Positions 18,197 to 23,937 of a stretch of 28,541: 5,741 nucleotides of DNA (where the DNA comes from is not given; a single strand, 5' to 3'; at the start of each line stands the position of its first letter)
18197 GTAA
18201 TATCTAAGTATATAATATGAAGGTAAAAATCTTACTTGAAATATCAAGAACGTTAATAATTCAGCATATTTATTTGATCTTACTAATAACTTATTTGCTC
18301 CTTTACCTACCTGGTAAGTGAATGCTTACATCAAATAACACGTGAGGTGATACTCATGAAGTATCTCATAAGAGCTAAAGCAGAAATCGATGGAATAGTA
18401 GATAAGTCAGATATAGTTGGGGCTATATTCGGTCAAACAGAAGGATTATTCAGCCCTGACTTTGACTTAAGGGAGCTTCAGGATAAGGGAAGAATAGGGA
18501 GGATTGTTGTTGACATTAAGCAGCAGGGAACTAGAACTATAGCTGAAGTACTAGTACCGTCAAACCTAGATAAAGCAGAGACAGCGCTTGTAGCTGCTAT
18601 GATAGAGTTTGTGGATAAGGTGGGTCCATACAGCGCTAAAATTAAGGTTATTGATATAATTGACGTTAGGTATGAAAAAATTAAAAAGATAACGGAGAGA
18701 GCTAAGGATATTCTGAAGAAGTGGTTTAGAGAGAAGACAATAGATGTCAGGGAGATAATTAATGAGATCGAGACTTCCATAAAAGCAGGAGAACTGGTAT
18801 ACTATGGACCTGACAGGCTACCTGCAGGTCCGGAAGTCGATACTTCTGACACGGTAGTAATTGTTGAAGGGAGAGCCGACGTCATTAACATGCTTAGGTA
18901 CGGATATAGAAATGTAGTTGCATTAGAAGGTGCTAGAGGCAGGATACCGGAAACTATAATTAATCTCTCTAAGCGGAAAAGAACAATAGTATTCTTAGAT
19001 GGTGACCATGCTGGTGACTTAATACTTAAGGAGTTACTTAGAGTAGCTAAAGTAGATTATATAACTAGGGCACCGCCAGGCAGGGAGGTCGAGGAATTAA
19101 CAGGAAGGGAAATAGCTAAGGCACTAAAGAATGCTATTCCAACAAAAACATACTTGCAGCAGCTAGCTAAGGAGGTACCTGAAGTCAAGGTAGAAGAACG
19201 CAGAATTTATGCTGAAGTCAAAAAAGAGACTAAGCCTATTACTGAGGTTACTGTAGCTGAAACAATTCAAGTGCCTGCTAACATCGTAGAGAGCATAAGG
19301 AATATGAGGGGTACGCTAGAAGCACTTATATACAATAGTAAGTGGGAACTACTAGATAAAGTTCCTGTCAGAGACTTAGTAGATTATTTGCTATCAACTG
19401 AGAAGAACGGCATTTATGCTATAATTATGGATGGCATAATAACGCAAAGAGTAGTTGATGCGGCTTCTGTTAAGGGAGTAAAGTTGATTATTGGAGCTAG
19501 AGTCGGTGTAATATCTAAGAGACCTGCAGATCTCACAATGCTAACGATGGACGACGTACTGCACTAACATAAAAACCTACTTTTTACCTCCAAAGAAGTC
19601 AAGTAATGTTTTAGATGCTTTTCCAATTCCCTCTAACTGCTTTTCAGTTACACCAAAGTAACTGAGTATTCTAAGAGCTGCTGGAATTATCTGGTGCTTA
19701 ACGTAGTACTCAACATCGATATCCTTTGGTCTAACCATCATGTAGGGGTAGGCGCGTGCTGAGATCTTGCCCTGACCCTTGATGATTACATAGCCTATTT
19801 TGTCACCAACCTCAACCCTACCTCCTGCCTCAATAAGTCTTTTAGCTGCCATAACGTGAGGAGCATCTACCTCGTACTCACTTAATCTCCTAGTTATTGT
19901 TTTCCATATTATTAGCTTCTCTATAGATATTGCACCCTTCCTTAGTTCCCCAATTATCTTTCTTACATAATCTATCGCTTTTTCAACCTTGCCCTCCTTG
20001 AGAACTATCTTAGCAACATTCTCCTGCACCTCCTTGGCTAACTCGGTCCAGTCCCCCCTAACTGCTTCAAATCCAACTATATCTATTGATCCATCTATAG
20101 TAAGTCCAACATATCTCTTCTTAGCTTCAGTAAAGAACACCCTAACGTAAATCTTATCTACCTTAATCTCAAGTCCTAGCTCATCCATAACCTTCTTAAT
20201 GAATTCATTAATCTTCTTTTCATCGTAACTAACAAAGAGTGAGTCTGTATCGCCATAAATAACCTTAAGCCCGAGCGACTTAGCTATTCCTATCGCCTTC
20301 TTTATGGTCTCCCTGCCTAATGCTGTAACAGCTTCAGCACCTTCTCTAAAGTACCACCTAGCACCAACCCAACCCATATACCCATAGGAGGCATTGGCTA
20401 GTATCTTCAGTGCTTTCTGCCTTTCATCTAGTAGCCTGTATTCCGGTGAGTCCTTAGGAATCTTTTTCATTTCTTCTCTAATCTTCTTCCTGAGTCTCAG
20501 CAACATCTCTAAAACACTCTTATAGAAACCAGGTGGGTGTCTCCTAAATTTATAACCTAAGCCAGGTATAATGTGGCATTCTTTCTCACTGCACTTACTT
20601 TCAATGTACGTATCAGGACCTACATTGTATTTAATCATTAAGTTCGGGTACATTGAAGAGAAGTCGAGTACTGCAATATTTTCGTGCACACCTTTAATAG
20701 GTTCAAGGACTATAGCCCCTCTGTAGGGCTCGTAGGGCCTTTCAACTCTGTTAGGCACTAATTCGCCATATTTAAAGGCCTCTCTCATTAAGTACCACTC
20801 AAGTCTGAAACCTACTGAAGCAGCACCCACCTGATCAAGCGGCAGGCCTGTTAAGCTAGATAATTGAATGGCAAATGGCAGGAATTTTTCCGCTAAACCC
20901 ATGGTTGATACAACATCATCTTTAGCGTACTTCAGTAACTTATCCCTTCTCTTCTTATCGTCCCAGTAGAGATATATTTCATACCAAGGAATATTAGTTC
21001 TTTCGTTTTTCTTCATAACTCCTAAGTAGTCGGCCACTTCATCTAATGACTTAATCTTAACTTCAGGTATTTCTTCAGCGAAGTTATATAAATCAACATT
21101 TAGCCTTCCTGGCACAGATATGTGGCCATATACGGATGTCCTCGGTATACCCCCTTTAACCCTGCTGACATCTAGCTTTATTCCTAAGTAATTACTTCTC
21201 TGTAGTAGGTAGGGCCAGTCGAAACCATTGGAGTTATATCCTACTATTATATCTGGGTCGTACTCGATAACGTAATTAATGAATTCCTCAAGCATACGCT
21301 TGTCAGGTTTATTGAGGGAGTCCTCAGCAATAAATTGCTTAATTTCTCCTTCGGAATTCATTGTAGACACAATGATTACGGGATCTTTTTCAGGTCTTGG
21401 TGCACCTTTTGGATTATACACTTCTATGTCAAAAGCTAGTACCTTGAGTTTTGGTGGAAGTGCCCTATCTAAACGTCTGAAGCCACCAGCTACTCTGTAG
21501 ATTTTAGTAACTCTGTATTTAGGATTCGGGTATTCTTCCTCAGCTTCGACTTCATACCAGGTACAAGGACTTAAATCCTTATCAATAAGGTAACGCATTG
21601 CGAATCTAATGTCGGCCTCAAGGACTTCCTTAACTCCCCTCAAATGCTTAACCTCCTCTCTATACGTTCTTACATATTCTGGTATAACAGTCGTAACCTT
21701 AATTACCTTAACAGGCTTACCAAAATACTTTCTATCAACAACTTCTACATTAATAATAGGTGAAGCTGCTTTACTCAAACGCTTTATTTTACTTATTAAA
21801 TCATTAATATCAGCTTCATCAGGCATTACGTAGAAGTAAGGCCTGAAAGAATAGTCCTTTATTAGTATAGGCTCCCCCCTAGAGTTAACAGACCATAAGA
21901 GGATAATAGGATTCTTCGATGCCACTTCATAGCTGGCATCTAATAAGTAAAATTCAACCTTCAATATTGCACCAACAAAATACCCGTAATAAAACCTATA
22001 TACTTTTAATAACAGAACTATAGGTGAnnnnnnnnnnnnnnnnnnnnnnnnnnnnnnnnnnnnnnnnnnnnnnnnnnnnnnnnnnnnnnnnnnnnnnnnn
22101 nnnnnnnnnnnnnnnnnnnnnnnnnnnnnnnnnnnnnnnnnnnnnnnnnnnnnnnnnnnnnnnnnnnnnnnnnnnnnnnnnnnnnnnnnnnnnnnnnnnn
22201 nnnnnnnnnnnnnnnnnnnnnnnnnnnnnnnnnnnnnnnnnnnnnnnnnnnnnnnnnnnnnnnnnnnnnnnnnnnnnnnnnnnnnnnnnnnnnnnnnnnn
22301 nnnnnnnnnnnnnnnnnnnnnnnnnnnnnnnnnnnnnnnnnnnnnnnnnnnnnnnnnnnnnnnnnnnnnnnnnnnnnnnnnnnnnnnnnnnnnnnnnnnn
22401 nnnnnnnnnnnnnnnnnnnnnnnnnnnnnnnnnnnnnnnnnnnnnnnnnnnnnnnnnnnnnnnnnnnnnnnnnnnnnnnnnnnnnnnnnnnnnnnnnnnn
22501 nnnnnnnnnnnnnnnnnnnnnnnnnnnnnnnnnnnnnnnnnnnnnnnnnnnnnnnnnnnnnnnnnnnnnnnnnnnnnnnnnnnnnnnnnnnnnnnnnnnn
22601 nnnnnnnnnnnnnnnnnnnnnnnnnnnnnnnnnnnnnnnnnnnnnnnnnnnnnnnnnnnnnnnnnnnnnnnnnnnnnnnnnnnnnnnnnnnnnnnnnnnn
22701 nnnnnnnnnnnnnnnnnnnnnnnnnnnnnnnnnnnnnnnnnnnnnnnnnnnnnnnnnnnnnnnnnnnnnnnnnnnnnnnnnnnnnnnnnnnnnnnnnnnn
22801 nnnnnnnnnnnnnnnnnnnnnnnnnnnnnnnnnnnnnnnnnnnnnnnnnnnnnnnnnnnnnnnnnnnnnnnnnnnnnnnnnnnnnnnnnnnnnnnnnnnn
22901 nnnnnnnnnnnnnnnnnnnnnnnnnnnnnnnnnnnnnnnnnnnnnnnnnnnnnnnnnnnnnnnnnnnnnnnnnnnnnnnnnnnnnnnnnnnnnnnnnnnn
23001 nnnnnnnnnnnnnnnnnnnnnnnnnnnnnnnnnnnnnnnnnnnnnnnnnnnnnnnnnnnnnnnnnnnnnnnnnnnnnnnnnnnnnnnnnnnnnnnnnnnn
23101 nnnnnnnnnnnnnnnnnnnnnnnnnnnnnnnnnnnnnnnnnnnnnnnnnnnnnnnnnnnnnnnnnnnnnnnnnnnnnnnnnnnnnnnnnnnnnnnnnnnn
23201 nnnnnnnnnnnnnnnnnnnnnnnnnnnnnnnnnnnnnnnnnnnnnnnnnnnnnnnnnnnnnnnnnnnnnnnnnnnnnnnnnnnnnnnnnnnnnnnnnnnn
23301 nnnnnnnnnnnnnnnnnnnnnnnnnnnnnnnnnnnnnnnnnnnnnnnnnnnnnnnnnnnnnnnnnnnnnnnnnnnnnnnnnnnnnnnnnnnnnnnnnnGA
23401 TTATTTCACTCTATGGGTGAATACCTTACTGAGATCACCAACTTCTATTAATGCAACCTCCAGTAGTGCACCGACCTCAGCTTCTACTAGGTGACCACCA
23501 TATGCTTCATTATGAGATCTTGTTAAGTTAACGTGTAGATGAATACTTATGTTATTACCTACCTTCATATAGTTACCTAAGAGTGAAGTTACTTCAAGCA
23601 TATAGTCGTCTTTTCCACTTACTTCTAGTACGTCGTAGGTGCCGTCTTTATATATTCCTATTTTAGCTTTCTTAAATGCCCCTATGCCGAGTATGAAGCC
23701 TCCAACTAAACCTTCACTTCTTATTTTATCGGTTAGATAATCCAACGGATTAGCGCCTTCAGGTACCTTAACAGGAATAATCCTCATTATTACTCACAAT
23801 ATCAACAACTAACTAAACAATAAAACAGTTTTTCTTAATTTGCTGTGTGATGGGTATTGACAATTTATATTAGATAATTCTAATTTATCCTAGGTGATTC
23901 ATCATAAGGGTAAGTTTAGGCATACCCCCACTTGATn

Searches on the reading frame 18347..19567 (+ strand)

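Call 50: search_protein_families(library=pfam, proteins=[window:18347-19567:+], max_evalue=0.001)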
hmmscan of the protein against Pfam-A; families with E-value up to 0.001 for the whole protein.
window:18347-19567:+ (406 aa): 3 families
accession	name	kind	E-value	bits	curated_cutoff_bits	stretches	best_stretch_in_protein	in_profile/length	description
PF13662.12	Toprim_4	-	1.8e-10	41.4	25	1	168-232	1-72/85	Toprim domain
PF01751.28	Toprim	-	8.3e-09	36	23.1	1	169-248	1-93/96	Toprim domain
PF13155.12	Toprim_2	-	7.9e-07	29.8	22.1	1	171-235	1-67/88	Toprim-like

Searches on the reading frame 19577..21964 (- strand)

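Call 50: search_protein_families(library=pfam, proteins=[window:19577-21964:-], max_evalue=0.001)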
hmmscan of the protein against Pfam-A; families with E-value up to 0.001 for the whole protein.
window:19577-21964:- (795 aa): 4 families
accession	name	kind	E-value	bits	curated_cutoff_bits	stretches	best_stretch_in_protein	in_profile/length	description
PF00136.26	DNA_pol_B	-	6.5e-67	226.7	23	1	386-768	13-451/453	DNA polymerase family B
PF03104.25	DNA_pol_B_exo1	-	2.8e-32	112.5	23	1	114-308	3-240/242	DNA polymerase family B, exonuclease domain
PF13482.12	RNase_H_2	-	7.4e-10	39.5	22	1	190-360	11-163/165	RNase_H superfamily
PF10108.15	DNA_pol_B_exo2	-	5.5e-07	29.9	24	1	202-355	19-167/213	Predicted 3'-5' exonuclease related to the exonuclease domain of PolB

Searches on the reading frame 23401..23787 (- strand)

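Call 50: search_protein_families(library=pfam, proteins=[window:23401-23787:-], max_evalue=0.001)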
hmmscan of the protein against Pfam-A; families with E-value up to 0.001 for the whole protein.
window:23401-23787:- (128 aa): 1 family
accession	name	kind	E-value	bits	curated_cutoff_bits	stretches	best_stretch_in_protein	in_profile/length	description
PF03479.20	PCC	-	5.1e-17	62.7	25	1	2-116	1-115/117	Plants and Prokaryotes Conserved (PCC) domain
